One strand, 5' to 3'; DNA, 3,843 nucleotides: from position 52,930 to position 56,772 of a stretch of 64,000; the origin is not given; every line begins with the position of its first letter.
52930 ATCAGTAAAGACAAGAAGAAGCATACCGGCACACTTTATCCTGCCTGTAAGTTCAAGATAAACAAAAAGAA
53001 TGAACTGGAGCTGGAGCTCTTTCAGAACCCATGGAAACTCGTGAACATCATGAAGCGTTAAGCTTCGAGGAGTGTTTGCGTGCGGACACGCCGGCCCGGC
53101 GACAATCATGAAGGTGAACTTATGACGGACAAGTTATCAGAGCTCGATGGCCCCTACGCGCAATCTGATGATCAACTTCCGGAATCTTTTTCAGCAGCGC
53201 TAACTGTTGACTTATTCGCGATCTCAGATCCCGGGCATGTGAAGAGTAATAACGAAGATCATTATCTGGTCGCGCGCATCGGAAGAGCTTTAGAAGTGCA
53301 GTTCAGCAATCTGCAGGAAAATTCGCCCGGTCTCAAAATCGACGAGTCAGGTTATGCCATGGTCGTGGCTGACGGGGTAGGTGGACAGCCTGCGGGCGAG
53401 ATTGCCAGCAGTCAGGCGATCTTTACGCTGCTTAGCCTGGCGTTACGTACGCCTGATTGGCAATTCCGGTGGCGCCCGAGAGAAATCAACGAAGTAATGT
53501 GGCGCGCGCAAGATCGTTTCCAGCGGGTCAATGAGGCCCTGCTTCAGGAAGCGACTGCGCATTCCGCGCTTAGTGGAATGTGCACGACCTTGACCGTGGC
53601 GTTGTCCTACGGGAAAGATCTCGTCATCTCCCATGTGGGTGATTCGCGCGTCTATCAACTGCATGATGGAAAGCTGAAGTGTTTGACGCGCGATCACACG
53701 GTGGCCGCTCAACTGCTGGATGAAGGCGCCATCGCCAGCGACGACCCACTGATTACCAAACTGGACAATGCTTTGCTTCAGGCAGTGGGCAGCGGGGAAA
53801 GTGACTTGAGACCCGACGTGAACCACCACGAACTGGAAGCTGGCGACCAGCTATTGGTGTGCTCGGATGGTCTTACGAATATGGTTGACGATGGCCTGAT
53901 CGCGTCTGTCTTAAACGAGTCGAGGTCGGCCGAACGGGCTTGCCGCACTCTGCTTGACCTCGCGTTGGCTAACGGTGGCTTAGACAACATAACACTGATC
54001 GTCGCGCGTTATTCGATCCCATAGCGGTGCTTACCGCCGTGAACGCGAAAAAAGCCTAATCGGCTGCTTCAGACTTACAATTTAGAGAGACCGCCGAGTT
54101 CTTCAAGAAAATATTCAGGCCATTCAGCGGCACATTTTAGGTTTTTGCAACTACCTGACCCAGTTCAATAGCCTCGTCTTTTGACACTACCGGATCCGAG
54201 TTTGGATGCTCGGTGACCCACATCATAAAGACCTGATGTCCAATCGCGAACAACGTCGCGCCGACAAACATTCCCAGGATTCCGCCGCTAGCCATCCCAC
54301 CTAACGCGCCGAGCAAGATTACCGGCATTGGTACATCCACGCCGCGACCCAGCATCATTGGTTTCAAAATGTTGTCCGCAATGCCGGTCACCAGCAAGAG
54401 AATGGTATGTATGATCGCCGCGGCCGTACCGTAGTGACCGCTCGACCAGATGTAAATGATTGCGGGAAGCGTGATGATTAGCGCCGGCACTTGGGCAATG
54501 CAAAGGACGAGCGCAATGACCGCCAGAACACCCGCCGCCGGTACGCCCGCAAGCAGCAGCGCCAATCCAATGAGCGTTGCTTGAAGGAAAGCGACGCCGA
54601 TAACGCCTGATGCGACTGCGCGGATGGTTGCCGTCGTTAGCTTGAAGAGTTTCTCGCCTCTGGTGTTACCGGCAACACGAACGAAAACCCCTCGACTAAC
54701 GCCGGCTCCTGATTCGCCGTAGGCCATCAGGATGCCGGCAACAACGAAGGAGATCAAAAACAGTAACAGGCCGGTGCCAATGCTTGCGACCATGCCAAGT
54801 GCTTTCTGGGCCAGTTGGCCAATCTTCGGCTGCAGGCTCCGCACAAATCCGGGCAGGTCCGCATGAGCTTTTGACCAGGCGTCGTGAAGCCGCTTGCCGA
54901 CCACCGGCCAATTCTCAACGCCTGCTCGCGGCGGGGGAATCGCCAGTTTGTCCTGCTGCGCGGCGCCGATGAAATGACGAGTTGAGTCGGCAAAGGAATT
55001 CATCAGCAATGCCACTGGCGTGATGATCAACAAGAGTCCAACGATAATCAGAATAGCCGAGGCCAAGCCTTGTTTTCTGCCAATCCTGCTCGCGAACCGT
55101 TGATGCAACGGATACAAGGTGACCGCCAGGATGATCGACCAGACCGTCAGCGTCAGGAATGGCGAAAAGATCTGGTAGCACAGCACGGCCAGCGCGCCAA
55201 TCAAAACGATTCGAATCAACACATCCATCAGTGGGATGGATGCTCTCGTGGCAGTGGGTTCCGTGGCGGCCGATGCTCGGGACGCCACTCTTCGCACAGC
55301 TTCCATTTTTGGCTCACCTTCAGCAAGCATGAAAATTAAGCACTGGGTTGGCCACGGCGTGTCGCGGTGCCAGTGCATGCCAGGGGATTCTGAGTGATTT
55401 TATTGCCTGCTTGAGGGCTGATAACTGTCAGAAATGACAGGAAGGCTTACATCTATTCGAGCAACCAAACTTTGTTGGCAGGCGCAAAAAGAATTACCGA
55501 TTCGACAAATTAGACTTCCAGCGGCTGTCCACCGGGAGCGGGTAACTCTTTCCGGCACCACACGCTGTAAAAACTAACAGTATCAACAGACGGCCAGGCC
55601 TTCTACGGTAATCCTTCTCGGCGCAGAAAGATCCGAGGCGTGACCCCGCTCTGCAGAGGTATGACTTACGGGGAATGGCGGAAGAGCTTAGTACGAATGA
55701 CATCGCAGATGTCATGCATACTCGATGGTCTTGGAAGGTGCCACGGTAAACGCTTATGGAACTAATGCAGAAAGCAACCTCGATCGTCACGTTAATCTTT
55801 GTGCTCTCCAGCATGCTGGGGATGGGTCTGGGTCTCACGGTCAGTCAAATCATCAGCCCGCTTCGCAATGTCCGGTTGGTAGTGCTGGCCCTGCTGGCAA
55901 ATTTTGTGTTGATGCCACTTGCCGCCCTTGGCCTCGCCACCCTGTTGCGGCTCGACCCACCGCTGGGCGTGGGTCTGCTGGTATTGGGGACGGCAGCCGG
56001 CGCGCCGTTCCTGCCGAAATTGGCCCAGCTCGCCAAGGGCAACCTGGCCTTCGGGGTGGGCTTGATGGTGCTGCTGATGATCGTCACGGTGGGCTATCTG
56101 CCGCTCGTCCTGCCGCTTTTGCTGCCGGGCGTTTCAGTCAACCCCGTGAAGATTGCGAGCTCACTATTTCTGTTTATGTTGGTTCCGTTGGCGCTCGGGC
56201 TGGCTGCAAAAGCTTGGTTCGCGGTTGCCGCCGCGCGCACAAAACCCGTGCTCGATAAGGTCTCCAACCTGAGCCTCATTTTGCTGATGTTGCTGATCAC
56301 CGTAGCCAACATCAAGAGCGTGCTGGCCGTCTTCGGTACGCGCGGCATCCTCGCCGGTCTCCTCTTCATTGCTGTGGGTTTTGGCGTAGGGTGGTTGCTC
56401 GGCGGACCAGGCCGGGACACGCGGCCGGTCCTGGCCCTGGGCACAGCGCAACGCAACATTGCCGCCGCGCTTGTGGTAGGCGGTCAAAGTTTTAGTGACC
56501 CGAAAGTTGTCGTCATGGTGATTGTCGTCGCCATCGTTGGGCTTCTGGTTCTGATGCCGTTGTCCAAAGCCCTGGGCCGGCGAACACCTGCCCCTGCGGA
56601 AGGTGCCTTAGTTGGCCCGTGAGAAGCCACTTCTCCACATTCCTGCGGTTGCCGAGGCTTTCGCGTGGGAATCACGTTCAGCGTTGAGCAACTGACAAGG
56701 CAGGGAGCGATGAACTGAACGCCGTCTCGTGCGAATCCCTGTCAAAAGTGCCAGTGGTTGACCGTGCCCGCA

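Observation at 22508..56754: Recurrent 16-bp palindrome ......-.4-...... at fixed distance from -10-like hexamers: candidate global activator site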

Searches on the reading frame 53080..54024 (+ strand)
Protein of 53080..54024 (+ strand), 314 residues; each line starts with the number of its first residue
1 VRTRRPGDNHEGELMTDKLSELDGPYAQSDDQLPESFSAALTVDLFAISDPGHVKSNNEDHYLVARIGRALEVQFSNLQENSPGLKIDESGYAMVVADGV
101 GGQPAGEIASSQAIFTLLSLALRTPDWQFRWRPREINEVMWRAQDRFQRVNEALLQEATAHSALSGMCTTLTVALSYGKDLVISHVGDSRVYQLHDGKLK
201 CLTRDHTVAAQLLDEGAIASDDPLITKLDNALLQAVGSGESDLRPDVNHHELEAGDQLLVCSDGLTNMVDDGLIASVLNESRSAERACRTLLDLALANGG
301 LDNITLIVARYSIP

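Call 46: search_protein_families(library=pfam, proteins=[window:53080-54024:+], max_evalue=0.0001)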
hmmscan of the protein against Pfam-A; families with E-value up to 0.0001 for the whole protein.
window:53080-54024:+ (314 aa): 3 families
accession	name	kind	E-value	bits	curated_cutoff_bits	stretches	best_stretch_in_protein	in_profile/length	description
PF00481.26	PP2C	-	1.1e-12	48.6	20.3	1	87-209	30-143/255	Protein phosphatase 2C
PF13672.11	PP2C_2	-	1.4e-10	41.5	24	1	86-271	19-180/209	Protein phosphatase 2C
PF07228.17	SpoIIE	-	1.8e-07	31.8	25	1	89-311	2-191/192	Stage II sporulation protein E (SpoIIE)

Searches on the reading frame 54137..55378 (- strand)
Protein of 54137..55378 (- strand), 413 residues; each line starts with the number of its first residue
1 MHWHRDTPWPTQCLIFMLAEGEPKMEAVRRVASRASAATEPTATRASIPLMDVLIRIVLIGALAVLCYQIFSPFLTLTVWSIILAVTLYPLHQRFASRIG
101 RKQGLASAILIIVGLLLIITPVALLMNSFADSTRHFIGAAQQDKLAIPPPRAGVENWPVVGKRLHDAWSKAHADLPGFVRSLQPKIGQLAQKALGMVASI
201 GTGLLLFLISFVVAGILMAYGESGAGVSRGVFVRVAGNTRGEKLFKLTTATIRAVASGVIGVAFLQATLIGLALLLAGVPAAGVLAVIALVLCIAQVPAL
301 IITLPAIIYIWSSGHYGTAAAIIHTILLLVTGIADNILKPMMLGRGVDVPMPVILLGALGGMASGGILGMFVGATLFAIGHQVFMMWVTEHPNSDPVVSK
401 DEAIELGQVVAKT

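Call 53: search_protein_families(library=pfam, proteins=[window:54137-55378:-], max_evalue=0.00001)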
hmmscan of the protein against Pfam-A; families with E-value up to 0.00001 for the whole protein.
window:54137-55378:- (413 aa): 1 family
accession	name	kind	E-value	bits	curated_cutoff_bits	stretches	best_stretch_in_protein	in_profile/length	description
PF01594.21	AI-2E_transport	-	3.1e-29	102.7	34.3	1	57-383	4-322/327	AI-2E family transporter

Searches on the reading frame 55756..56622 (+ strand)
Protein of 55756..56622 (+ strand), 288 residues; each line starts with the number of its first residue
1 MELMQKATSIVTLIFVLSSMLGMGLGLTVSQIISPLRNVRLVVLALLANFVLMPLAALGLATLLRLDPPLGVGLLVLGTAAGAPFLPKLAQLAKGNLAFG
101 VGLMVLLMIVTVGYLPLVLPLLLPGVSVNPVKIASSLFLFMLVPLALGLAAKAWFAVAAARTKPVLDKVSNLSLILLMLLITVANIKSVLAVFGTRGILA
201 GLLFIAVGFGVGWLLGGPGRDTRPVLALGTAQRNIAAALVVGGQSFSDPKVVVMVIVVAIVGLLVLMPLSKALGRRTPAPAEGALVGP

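Call 53: search_protein_families(library=pfam, proteins=[window:55756-56622:+], max_evalue=0.00001)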
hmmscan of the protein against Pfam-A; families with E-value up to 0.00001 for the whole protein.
window:55756-56622:+ (288 aa): 2 families
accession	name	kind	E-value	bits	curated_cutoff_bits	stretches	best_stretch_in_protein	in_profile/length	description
PF01758.21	SBF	-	2e-18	67.2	24.3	1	14-190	2-189/191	Sodium Bile acid symporter family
PF13593.11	SBF_like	-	1.9e-09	37.7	25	1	10-257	36-292/313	SBF-like CPA transporter family (DUF4137)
